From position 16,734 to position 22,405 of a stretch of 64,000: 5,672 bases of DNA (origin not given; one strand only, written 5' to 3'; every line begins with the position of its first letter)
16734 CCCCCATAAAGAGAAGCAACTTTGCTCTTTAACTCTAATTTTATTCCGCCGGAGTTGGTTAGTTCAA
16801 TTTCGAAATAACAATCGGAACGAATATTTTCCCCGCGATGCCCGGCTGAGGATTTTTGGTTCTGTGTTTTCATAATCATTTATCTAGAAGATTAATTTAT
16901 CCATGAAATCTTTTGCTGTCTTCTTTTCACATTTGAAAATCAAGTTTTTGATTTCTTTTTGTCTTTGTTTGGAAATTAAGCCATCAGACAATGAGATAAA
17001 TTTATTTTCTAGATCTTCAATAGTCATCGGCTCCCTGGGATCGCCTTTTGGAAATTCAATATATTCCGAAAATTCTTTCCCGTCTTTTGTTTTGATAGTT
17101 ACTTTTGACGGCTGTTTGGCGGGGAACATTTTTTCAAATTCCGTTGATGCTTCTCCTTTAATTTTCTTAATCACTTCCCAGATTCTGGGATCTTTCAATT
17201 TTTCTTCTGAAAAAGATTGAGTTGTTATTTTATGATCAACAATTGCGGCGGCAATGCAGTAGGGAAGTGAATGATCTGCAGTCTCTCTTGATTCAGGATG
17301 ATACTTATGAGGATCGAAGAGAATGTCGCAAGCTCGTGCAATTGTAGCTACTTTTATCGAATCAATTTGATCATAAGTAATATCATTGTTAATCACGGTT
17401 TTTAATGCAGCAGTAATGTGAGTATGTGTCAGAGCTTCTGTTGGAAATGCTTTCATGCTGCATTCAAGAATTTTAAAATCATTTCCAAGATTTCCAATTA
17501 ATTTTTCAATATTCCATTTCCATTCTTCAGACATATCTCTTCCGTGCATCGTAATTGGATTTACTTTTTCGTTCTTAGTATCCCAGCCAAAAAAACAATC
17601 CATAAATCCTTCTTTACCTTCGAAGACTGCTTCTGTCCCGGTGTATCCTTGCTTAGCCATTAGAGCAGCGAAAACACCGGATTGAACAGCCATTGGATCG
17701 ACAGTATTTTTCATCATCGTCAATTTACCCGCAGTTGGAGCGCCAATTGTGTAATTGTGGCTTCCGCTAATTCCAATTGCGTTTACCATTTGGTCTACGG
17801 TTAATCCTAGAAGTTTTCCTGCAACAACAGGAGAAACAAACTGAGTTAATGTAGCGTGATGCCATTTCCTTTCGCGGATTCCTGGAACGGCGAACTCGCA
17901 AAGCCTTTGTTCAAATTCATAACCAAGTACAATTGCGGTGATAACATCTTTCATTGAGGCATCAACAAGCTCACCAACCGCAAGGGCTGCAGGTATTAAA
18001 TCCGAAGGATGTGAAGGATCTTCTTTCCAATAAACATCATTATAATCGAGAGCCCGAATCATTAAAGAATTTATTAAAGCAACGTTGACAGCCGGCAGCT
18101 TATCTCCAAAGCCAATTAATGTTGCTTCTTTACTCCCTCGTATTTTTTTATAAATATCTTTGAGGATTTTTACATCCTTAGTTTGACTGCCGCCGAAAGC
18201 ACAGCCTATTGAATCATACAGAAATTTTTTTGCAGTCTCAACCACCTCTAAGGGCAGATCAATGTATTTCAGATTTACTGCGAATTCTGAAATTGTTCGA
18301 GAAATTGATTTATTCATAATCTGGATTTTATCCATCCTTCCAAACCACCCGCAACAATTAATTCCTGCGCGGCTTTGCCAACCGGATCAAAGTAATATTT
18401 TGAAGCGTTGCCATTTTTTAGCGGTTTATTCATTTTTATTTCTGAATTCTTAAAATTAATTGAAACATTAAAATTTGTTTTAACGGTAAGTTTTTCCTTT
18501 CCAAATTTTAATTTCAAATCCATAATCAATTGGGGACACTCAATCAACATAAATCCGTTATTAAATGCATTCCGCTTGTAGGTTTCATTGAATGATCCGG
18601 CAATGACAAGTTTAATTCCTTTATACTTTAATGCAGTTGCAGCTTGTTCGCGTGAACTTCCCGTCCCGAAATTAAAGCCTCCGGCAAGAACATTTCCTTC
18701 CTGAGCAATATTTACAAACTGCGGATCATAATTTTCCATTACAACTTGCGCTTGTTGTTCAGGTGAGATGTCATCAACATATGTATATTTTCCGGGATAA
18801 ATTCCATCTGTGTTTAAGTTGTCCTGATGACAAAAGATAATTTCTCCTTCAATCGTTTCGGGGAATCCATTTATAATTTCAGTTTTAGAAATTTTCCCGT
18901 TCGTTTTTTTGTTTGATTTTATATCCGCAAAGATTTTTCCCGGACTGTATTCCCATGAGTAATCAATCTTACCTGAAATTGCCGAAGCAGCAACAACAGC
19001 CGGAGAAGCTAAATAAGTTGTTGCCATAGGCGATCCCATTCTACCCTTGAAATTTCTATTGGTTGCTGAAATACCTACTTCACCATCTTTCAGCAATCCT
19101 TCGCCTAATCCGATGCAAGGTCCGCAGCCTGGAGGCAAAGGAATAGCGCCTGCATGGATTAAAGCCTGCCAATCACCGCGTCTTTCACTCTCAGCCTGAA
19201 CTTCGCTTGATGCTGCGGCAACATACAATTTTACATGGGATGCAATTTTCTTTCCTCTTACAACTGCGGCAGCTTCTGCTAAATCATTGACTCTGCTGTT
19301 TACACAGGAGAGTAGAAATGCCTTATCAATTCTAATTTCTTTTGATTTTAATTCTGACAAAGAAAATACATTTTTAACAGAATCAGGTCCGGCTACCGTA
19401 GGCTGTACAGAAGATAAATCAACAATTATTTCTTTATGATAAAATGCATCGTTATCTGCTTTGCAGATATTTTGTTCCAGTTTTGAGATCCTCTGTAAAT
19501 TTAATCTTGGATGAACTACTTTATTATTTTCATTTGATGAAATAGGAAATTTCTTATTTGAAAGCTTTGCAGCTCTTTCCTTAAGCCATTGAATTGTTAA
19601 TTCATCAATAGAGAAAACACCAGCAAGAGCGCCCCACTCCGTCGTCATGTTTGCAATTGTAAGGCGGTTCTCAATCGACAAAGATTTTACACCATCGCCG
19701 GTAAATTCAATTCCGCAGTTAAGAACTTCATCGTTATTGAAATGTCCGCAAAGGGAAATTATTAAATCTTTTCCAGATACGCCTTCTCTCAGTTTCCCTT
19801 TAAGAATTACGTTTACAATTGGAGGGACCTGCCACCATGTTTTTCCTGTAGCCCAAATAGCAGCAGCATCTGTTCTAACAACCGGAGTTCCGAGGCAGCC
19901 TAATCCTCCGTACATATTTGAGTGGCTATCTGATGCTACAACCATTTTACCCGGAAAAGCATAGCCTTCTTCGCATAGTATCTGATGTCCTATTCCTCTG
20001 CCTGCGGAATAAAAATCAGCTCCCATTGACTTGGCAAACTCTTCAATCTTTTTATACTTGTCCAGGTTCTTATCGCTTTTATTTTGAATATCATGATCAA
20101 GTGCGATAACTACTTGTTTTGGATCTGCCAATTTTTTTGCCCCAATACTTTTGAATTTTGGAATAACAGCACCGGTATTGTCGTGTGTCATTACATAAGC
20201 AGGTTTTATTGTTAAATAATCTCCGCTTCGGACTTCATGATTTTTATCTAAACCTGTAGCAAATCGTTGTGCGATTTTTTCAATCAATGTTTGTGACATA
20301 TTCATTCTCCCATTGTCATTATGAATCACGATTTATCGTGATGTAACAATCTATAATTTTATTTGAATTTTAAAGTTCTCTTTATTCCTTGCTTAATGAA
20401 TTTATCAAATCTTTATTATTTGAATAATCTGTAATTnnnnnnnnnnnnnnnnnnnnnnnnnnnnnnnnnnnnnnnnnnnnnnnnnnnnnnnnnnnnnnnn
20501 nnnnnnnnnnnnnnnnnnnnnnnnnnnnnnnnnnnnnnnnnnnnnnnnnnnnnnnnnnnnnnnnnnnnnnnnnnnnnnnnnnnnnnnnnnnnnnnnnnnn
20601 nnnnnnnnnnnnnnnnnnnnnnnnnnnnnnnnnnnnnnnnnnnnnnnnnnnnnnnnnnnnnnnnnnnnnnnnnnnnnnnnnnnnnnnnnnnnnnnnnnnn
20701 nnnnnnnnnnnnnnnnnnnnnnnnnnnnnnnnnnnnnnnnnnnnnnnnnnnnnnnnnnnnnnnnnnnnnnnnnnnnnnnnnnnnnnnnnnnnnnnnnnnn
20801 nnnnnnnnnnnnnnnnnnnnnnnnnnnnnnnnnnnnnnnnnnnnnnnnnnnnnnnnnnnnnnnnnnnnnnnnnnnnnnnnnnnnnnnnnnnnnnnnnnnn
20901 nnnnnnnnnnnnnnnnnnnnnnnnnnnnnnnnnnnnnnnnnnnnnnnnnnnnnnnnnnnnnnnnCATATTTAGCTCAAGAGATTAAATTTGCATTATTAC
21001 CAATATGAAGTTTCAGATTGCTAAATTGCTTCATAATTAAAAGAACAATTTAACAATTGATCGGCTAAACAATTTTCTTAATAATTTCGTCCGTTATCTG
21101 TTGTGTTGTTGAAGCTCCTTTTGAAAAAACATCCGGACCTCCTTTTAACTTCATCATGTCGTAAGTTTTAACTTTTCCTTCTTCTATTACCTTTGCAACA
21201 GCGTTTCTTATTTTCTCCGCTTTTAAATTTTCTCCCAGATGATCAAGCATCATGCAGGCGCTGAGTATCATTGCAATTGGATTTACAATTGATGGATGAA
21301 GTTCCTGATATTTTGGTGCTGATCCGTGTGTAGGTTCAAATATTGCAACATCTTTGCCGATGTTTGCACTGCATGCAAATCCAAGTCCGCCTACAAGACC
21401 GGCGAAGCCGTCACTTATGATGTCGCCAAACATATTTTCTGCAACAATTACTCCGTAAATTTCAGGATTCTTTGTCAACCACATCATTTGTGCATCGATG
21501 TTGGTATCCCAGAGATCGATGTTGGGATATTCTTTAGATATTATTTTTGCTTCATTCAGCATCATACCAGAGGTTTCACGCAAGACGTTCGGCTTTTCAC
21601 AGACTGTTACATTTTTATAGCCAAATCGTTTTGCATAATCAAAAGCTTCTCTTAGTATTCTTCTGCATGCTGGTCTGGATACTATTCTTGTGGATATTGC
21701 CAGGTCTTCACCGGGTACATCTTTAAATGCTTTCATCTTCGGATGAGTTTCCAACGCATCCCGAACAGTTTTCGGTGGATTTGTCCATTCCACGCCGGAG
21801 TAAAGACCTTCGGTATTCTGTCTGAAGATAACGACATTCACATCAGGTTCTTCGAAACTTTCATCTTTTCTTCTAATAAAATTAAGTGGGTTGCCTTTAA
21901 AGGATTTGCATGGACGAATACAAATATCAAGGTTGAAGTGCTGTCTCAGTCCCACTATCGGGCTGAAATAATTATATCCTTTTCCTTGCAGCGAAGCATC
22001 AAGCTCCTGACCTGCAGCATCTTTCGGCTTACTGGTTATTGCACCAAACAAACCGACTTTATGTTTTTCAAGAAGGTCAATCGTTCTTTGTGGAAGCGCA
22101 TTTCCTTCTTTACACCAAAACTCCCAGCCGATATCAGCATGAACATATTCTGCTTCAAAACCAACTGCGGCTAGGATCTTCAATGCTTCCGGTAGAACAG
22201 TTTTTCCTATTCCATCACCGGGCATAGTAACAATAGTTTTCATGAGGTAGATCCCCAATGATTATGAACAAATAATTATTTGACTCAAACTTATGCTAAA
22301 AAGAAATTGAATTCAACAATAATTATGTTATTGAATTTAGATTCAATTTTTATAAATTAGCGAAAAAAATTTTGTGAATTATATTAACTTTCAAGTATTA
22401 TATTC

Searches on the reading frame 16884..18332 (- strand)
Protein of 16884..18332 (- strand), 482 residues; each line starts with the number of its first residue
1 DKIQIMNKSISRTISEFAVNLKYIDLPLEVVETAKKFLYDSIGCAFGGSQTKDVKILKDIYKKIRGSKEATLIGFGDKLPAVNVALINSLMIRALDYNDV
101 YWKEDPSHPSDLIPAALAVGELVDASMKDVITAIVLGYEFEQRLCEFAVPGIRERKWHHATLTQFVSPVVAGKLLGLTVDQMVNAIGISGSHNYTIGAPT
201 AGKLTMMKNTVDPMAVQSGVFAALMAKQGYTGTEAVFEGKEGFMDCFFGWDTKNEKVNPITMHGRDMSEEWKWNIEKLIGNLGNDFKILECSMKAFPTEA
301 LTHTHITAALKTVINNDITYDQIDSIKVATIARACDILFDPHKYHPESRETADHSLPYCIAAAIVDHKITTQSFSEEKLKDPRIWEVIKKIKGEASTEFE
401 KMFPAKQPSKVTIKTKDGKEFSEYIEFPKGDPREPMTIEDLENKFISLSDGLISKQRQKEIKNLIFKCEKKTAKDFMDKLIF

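Call 91: search_protein_families(library=pfam, proteins=[window:16884-18332:-], max_evalue=0.00001)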
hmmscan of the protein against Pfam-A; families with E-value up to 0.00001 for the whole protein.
window:16884-18332:- (482 aa): 2 families
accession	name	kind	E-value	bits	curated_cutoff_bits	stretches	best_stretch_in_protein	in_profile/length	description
PF03972.19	MmgE_PrpD_N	-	7.2e-73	245.2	32.1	1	13-252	2-240/244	MmgE/PrpD N-terminal domain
PF19305.4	MmgE_PrpD_C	-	5.2e-44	150.5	32.1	1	296-463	1-166/173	MmgE/PrpD C-terminal domain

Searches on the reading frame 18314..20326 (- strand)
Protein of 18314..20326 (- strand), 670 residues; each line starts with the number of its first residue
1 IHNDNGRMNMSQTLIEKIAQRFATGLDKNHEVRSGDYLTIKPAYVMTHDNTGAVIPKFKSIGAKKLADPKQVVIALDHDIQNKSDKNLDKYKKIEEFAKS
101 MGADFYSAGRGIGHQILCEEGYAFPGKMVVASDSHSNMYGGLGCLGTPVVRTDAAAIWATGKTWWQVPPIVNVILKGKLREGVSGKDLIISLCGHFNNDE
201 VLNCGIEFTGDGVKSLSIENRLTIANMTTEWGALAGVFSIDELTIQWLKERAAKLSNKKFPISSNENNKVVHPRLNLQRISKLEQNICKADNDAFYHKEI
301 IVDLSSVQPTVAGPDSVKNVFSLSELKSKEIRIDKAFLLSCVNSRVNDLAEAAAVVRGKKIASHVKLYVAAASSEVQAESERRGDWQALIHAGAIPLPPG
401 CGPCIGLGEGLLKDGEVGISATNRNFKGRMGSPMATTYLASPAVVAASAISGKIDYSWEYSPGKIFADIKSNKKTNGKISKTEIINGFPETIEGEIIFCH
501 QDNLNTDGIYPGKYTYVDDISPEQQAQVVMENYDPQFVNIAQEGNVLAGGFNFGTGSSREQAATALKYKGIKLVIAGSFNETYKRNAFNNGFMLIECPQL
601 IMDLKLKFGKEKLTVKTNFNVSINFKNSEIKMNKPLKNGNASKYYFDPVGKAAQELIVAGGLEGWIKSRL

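Call 91: search_protein_families(library=pfam, proteins=[window:18314-20326:-], max_evalue=0.00001)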
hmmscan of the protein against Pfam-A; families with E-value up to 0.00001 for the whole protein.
window:18314-20326:- (670 aa): 2 families
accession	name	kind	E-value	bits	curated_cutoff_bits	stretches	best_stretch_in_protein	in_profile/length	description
PF00330.25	Aconitase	-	1.6e-105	354.2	28.7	1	29-452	6-463/463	Aconitase family (aconitate hydratase)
PF00694.25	Aconitase_C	-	1.5e-21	77.5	22.8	1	471-599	8-130/131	Aconitase C-terminal domain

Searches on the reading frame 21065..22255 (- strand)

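Call 91: search_protein_families(library=pfam, proteins=[window:21065-22255:-], max_evalue=0.00001)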
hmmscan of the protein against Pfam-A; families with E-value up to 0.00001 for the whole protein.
window:21065-22255:- (396 aa): 1 family
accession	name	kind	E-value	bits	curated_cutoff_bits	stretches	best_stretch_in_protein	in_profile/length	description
PF00180.25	Iso_dh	-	9.4e-81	272.2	27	1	7-391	1-348/348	Isocitrate/isopropylmalate dehydrogenase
